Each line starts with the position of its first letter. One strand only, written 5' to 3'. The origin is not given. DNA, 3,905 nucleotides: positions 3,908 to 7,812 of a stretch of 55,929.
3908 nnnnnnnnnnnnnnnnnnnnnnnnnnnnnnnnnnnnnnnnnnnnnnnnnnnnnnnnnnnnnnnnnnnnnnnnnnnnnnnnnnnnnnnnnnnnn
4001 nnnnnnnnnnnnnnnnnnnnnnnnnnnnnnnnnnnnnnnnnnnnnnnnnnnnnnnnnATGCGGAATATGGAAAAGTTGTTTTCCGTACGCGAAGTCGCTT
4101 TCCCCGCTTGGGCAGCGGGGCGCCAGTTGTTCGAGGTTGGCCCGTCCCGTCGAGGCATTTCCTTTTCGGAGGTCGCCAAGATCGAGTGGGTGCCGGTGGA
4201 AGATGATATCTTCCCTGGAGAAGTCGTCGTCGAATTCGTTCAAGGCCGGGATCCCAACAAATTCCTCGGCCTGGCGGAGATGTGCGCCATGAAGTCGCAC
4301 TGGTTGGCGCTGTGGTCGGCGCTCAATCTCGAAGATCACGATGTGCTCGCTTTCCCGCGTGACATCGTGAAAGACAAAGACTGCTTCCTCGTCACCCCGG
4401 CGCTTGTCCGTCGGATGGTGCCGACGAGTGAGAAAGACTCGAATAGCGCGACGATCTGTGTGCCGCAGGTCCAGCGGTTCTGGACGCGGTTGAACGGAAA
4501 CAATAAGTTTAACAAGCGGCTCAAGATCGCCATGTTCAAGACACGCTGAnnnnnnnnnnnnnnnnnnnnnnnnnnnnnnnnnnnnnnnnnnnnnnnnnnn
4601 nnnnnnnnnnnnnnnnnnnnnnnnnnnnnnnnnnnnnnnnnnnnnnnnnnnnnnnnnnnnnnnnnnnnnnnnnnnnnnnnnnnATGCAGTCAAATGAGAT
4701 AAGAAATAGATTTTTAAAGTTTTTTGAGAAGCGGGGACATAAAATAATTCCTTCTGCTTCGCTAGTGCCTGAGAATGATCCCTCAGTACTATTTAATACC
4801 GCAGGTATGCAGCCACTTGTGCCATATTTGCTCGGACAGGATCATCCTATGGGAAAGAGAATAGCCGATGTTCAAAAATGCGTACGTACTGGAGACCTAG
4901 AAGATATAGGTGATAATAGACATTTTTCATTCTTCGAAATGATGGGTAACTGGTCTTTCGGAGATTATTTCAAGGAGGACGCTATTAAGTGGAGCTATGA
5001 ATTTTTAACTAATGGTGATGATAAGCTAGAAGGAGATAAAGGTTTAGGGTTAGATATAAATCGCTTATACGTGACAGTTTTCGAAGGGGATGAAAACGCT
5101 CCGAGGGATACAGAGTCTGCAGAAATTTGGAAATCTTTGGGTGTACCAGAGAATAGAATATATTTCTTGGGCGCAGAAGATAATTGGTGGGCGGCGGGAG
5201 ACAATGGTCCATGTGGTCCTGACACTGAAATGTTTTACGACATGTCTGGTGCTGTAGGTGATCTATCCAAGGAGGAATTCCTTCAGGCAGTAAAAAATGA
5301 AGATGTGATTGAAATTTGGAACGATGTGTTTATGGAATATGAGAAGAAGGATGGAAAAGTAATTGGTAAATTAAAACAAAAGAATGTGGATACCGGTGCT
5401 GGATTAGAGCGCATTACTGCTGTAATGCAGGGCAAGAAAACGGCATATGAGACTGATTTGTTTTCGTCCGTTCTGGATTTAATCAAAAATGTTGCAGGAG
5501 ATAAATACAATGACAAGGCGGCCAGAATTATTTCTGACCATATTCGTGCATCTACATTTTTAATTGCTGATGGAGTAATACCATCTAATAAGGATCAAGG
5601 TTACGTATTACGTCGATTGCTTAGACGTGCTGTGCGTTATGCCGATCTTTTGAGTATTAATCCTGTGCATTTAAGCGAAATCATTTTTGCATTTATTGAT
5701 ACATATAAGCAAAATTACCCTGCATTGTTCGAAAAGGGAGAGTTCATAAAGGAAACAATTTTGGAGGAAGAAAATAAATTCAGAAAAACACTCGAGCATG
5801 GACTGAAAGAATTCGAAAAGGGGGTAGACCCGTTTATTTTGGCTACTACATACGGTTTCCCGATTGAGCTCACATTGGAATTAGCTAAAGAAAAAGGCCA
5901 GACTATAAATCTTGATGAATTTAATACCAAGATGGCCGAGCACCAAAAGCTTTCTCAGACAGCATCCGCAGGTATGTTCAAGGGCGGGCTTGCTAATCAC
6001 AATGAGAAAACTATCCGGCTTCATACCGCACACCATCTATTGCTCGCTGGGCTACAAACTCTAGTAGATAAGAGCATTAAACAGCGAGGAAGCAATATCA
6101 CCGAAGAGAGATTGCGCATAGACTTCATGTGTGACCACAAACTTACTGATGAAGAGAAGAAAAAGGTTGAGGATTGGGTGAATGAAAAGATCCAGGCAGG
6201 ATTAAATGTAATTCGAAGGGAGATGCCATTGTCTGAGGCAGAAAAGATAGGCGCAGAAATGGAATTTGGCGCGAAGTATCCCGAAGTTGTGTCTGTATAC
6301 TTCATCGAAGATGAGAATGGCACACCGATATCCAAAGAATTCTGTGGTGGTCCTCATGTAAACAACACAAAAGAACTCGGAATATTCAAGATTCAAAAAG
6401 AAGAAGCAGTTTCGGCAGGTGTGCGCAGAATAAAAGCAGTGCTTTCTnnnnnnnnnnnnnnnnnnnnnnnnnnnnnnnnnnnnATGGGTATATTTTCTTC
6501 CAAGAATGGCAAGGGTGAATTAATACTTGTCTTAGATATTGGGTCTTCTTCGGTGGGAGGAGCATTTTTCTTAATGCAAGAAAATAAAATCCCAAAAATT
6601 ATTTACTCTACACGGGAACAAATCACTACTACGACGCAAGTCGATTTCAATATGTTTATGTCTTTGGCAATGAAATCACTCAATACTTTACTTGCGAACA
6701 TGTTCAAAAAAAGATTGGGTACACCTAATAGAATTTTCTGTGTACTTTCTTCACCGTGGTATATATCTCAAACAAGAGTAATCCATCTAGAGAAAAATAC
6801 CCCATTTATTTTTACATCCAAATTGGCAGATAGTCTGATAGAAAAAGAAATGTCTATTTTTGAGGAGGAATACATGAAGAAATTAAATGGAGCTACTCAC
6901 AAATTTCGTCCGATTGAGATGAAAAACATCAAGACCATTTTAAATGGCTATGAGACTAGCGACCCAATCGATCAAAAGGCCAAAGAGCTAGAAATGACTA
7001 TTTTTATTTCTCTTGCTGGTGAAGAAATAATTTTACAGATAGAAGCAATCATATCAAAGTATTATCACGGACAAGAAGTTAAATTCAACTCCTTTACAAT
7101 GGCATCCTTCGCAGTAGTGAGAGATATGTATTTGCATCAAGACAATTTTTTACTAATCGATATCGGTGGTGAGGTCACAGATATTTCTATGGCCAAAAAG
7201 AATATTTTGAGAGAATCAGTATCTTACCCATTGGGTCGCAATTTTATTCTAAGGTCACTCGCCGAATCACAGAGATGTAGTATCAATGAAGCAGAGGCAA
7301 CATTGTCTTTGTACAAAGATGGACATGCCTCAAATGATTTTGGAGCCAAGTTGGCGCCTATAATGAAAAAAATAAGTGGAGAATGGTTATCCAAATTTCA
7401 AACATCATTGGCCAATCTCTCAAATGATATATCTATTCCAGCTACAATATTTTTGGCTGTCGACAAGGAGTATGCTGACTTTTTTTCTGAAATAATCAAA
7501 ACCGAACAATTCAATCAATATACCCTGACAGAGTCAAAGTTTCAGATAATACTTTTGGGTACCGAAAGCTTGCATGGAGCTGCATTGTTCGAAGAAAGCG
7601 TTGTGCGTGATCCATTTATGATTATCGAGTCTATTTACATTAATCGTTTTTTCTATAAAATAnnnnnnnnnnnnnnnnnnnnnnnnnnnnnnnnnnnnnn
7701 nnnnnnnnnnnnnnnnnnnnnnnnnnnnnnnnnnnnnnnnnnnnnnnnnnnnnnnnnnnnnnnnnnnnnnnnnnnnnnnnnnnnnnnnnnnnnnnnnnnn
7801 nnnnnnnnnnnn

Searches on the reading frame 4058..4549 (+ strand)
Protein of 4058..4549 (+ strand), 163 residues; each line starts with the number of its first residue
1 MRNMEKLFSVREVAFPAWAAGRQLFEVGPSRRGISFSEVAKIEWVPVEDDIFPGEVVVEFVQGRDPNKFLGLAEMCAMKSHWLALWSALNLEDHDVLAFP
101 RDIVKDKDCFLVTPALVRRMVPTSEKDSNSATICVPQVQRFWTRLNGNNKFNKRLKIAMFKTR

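Call 7: search_protein_families(library=pfam, proteins=[window:4058-4546:+], max_evalue=1)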
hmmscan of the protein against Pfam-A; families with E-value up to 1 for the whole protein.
window:4058-4546:+ (163 aa): 0 families

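Call 16: search_protein_families(library=ncbifam, proteins=[window:4058-4546:+], max_evalue=1)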
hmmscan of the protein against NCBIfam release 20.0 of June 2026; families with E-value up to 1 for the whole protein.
window:4058-4546:+ (163 aa): 0 families

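Call 17: search_protein_families(library=phrogs, proteins=[window:4058-4546:+], max_evalue=1)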
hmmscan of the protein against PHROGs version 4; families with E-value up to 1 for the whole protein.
window:4058-4546:+ (163 aa): 0 families

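Call 18: search_protein_families(library=padloc, proteins=[window:4058-4546:+], max_evalue=1)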
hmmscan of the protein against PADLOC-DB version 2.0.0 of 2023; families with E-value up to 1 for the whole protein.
window:4058-4546:+ (163 aa): 0 families

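Call 20: find_homologous_proteins(query=window:4058-4546:+, max_evalue=0.01)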
Query window:4058-4546:+ (163 aa): 1 proteins with E <= 0.01 among 14 candidates.
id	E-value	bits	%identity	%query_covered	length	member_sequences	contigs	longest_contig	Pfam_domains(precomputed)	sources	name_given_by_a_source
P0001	1.1e-103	362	100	98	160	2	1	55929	-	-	-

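Call 27: find_encoding_contigs(protein=P0001, flank=3000)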
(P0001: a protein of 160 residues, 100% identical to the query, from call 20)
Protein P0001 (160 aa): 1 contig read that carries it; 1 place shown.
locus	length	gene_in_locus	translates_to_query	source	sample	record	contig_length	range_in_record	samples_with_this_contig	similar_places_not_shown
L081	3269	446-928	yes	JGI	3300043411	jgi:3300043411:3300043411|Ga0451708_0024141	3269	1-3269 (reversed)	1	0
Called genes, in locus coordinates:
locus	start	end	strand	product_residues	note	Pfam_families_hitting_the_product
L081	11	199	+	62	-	-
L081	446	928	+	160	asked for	-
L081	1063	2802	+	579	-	PF01411:tRNA-synt_2c, PF07973:tRNA_SAD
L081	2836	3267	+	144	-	?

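Call 31: find_encoding_contigs(protein=window:4058-4549:+, flank=10000)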
Protein window:4058-4549:+ (163 aa): 1 contig read that carries it; 1 place shown.
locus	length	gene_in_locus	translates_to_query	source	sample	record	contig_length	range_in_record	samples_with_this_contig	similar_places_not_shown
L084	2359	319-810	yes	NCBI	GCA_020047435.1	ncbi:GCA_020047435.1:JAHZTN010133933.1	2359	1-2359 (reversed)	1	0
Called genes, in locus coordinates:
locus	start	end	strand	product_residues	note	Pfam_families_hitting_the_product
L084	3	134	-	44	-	?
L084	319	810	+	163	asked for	-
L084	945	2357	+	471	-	?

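Call 46: predict_structure(protein=window:4058-4546:+)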
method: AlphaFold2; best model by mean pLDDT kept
length: 163 residues; sequences in the alignment: 1
mean_pLDDT: 46.8   pTM: 0.40
mean pLDDT of the five models: 46.8, 33.2, 31.4, 29.1, 29.0
residues with pLDDT >= 90: 0; 70-90: 0; 50-70: 69; < 50: 94
segments of 3 or more residues with pLDDT < 50: 1-81, 100-102, 149-152, 161-163
pLDDT, mean of each block of 10 residues (from residue 1): 26 28 32 39 39 41 43 46 52 57 54 61 58 64 59 51 42
secondary structure, 60 per line:
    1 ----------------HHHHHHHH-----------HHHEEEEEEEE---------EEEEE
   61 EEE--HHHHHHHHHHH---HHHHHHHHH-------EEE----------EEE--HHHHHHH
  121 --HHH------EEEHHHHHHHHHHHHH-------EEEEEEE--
elements in order: H17-24 E39-46 E56-63 H66-76 H80-88 E96-98 E109-111 H114-120 E132-134 H135-147 E155-161

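Call 47: search_protein_representatives(protein=window:4058-4546:+)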
Query: 163 residues. Proteins with E-value up to 0.001 (for the whole library): 2; up to 1e-10: 2; up to 1e-30: 1. The best 2 are listed.
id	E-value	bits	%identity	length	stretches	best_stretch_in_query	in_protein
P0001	3.4e-104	361.9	100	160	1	4-163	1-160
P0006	1.0e-14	70.9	42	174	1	54-161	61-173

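Call 53: find_encoding_contigs(protein=P0006, flank=10000)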
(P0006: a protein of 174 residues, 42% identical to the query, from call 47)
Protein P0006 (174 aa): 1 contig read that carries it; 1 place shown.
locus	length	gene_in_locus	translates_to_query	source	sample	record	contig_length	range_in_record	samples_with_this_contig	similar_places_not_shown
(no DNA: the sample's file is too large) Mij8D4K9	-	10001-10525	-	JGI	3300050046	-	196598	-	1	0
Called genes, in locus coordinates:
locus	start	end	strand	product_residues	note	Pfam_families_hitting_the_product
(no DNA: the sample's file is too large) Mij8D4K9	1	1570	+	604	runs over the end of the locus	PF00009:GTP_EFTU, PF01926:MMR_HSR1 (weak), PF22042:EF-G_D2, PF03144:GTP_EFTU_D2, PF00679:EFG_C, PF21018:BipA_C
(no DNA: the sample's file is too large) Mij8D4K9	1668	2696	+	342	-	PF04545:Sigma70_r4, PF05066:HARE-HTH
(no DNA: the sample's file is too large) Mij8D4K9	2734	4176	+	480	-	PF26449:DUF8128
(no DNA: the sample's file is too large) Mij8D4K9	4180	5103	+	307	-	PF02618:YceG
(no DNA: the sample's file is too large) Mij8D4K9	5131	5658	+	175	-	PF00929:RNase_T, PF13482:RNase_H_2 (faint), PF21762:DEDDh_C (weak)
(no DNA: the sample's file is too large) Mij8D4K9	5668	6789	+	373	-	PF02540:NAD_synthase (weak), PF03054:tRNA_Me_trans, PF20259:tRNA_Me_trans_M, PF20258:tRNA_Me_trans_C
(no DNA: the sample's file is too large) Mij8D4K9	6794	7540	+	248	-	PF00702:Hydrolase (faint), PF05116:S6PP, PF08282:Hydrolase_3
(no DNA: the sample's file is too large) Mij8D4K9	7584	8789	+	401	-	PF00202:Aminotran_3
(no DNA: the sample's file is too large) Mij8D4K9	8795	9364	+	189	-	PF00561:Abhydrolase_1 (faint), PF06821:Ser_hydrolase, PF12146:Hydrolase_4 (faint)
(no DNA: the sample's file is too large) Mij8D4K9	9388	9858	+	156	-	PF02308:MgtC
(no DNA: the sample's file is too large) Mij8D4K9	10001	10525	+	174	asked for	-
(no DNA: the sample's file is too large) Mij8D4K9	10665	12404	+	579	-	PF01411:tRNA-synt_2c, PF07973:tRNA_SAD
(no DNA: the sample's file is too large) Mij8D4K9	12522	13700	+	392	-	PF14450:FtsA (weak)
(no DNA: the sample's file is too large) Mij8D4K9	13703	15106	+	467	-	-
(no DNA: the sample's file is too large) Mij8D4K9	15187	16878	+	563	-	-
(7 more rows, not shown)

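Call 55: find_related_loci(query=P0006, collection=metagenome_contigs, flank=4000)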
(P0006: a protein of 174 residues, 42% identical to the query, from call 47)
Query P0006 (174 aa) in metagenome_contigs; peptide patterns used: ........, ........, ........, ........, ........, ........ (x = any residue, [..] = any of these).
146 stretches matched a pattern, but none encodes a relative of the query by tblastn (E <= 1e-3).

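Call 60: find_related_loci(query=P0006, collection=genome_contigs, flank=5000)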
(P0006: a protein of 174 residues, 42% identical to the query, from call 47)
Query P0006 (174 aa) in genome_contigs; peptide patterns used: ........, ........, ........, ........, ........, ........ (x = any residue, [..] = any of these).
119 stretches matched a pattern, but none encodes a relative of the query by tblastn (E <= 1e-3).

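Call 68: search_protein_families(library=pfam, proteins=[P0006], max_evalue=10)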
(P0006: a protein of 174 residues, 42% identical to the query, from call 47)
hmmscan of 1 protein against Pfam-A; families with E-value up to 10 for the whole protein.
P0006 (174 aa): 0 families

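Call 71: fold_search(model_id=the predicted structure, library=pdb)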
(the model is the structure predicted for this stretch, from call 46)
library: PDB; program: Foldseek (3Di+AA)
matches with E <= 10: 246; with E <= 0.001: 0
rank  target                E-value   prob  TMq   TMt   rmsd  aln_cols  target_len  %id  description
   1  4s0i                  2.2e-01  0.08  0.19  0.20  12.0       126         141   13  Biphenylalanine modified threonyl-tRNA synthetase from Pyrococcus abyssi: 11BIF, 42F, 79S, and 123A mutant (released 2015-03-18)
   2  4s0j                  3.3e-01  0.07  0.19  0.21  12.1       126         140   13  Biphenylalanine modified threonyl-tRNA synthetase from Pyrococcus abyssi: 11BIF, 42F, 79S, and 123V mutant (released 2015-03-18)
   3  8d5d_B                4.6e-01  0.08  0.17  0.08  13.9        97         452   11  Structure of Y430F D-ornithine/D-lysine decarboxylase complex with D-arginine (released 2022-11-16)
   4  6ef2_M                6.4e-01  0.06  0.19  0.14   9.1       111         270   13  Yeast 26S proteasome bound to ubiquitinated substrate (5T motor state) (released 2018-10-17)
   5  3pd4_A                6.4e-01  0.05  0.19  0.20  12.2       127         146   12  Crystal structure of the editing domain of threonyl-tRNA synthetase from Pyrococcus abyssi in complex with glycyl-3'-a (released 2010-12-08)
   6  9nq5_B                6.8e-01  0.04  0.15  0.07  13.9       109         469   13  D-Ornithine/D-lysine decarboxylase C387A complexed with HEPES, putrescine, and D-ornithine (released 2026-03-25)
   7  6ef3_L                7.3e-01  0.06  0.19  0.11   9.2       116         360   15  Yeast 26S proteasome bound to ubiquitinated substrate (4D motor state) (released 2018-10-17)
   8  8u0v_A                7.3e-01  0.04  0.16  0.05  12.6       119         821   10  S. cerevisiae Pex1/Pex6 with 1 mM ATP (released 2023-12-13)
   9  9u7r_D                8.9e-01  0.03  0.15  0.09  11.5       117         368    9  Substrate-free human 26S proteasome purified by midnolin, 20S proteasome, RPTs and RPN11 part (released 2026-04-01)
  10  5oel_A                9.5e-01  0.12  0.20  0.09   4.8        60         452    7  Mycobacterium tuberculosis DprE1 mutant Y314C in complex with TCA1 (released 2018-05-16)
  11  8r64_A                9.5e-01  0.03  0.15  0.11  11.2       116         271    9  Cryo-EM structure of the FIGNL1 AAA hexamer bound to RAD51 (released 2024-09-04)
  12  9cpz_B                1.0e+00  0.03  0.15  0.07  13.2       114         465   13  C387S variant of D-ornithine/D-lysine decarboxylase complexed with PMP and 4-guanidinobutanal (released 2025-08-06)
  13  5oel_B                1.3e+00  0.09  0.20  0.09   4.9        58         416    5  Mycobacterium tuberculosis DprE1 mutant Y314C in complex with TCA1 (released 2018-05-16)
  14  4p8k_A                1.3e+00  0.08  0.19  0.08   5.1        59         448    3  Crystal structure of M. tuberculosis DprE1 in complex with the non-covalent inhibitor Ty38c (released 2014-12-10)
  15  8q3k_E                1.3e+00  0.04  0.18  0.15   9.5       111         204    7  The open state of the ASFV apo-RNA polymerase (released 2024-02-14)
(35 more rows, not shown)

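Call 93: search_dna_similar(query=P0006, collection=phages, mode=protein, max_evalue=0.01, max_rows=5)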
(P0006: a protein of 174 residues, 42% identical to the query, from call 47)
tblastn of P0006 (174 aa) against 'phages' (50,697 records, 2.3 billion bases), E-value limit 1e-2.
No match.

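Call 94: search_dna_similar(query=P0006, collection=plasmids, mode=protein, max_evalue=0.01, max_rows=5)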
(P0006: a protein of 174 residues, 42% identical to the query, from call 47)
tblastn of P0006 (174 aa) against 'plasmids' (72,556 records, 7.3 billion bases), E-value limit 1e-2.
No match.

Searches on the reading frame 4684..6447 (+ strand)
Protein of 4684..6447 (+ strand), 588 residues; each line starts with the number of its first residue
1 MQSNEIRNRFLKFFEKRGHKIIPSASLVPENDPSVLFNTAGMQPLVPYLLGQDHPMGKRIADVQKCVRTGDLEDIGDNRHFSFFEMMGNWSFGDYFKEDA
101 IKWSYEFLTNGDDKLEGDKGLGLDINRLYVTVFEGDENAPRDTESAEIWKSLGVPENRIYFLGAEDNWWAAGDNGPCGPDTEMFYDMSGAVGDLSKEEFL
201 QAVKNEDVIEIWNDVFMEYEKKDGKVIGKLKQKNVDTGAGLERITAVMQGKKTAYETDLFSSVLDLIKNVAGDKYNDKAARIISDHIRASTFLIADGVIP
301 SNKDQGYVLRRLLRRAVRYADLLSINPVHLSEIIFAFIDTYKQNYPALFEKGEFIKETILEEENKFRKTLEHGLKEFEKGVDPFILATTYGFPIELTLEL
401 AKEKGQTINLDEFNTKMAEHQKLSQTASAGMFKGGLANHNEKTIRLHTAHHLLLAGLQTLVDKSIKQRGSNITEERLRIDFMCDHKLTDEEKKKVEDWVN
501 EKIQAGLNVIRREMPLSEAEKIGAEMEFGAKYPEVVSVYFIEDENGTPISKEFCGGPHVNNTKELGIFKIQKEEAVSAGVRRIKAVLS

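Call 22: find_related_loci(query=window:4684-6447:+, collection=genome_contigs, flank=6000)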
Query window:4684-6447:+ (588 aa) in genome_contigs; peptide patterns used: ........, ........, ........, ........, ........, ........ (x = any residue, [..] = any of these).
600 stretches matched a pattern (row limit reached: there are more); 595 encode a relative of the query (tblastn E <= 1e-3); the best 80 are kept; 80 distinct loci.
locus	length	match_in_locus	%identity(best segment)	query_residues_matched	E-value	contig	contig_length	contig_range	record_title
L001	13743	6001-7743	77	1-587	0e+0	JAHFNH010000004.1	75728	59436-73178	MAG: Candidatus Nomurabacteria bacterium isolate nzgw476 NODE_167_length_75729_cov_6.144509, whole genome shotgun sequen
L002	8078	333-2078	76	1-587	0e+0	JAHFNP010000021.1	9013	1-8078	MAG: Candidatus Nomurabacteria bacterium isolate nzgw483 NODE_20851_length_9014_cov_3.445182, whole genome shotgun seque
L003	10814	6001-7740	75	1-587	0e+0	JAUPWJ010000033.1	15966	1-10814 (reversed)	MAG: Patescibacteria group bacterium isolate erpe_2018_sw_45hr_WHONDRS-SW48-000100_B_bin.30 scaffold_614613, whole genom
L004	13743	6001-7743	76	1-587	0e+0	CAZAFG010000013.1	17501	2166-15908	MAG TPA_asm: uncultured Candidatus Saccharibacteria bacterium isolate SRP286056_co2_554 genome assembly, contig: NODE_49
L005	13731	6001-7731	73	1-587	0e+0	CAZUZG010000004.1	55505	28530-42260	MAG TPA_asm: uncultured Candidatus Saccharibacteria bacterium isolate SRP269290_co1_795 genome assembly, contig: NODE_56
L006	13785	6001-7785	74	1-587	0e+0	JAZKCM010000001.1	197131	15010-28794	MAG: Patescibacteria group bacterium isolate ADI_H3L2_122-bin042_1 ADIH3L2_B042_1_000000000001, whole genome shotgun seq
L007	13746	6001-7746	73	1-587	0e+0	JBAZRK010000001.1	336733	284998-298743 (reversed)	MAG: Candidatus Paceibacterota bacterium isolate SO_2017_GW1_146 NODE_237_length_336733_cov_3.011132_OW334_2017, whole g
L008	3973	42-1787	76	1-587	0e+0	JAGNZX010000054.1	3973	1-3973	MAG: Candidatus Paceibacterota bacterium isolate Go_Eff_bin_87 Go_Eff_87266_length_3973_cov_5.152886, whole genome shotg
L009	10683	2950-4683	74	1-587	0e+0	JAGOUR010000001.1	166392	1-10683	MAG: Candidatus Paceibacterota bacterium isolate Gw_Eff_bin_515 Gw_Eff_75_length_166392_cov_7.538075, whole genome shotg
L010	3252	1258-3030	73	1-587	0e+0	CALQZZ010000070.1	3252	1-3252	MAG: Candidatus Nomurabacteria bacterium isolate RE-4nov15-362 genome assembly, contig: RE-4nov15-C82848, whole genome s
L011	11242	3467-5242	73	1-587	0e+0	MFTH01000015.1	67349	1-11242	MAG: Candidatus Nomurabacteria bacterium RIFCSPHIGHO2_01_FULL_37_25 rifcsphigho2_01_scaffold_715, whole genome shotgun s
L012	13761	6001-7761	72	1-587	0e+0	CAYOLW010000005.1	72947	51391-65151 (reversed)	MAG TPA_asm: uncultured Candidatus Saccharibacteria bacterium isolate SRP286056_co2_557 genome assembly, contig: NODE_35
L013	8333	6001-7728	72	1-588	0e+0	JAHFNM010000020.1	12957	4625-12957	MAG: Candidatus Nomurabacteria bacterium isolate nzgw480 NODE_7279_length_12958_cov_3.139986, whole genome shotgun seque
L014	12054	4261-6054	71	1-587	0e+0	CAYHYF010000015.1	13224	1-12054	MAG TPA_asm: uncultured Candidatus Saccharibacteria bacterium isolate ERP119705_co17_297 genome assembly, contig: NODE_6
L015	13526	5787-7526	72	1-588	0e+0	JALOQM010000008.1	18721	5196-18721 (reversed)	MAG: Candidatus Paceibacterota bacterium isolate Prado155 scaffold_5733, whole genome shotgun sequence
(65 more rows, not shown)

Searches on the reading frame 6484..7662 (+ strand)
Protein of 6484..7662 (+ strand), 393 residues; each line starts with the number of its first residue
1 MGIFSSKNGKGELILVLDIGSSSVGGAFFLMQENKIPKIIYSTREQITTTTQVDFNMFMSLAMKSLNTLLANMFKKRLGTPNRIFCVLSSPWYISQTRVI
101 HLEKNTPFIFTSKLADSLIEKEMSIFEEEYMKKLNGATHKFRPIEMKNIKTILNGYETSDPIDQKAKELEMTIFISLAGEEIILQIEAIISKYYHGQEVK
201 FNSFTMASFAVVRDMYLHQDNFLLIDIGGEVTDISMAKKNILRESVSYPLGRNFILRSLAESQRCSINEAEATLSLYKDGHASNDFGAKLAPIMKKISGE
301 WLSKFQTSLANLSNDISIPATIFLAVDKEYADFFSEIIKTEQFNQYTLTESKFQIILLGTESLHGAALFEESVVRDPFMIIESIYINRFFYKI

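Call 64: search_protein_families(library=pfam, proteins=[window:6484-7662:+], max_evalue=0.001)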
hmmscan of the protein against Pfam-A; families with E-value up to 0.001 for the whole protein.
window:6484-7662:+ (393 aa): 2 families
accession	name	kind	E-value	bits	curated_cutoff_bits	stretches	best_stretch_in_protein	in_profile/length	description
PF14450.12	FtsA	-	3e-07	31.3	31.8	1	224-275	2-53/127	Cell division protein FtsA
PF02541.22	Ppx-GppA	-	0.00096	19.1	27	0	209-263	101-155/285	Ppx/GppA phosphatase family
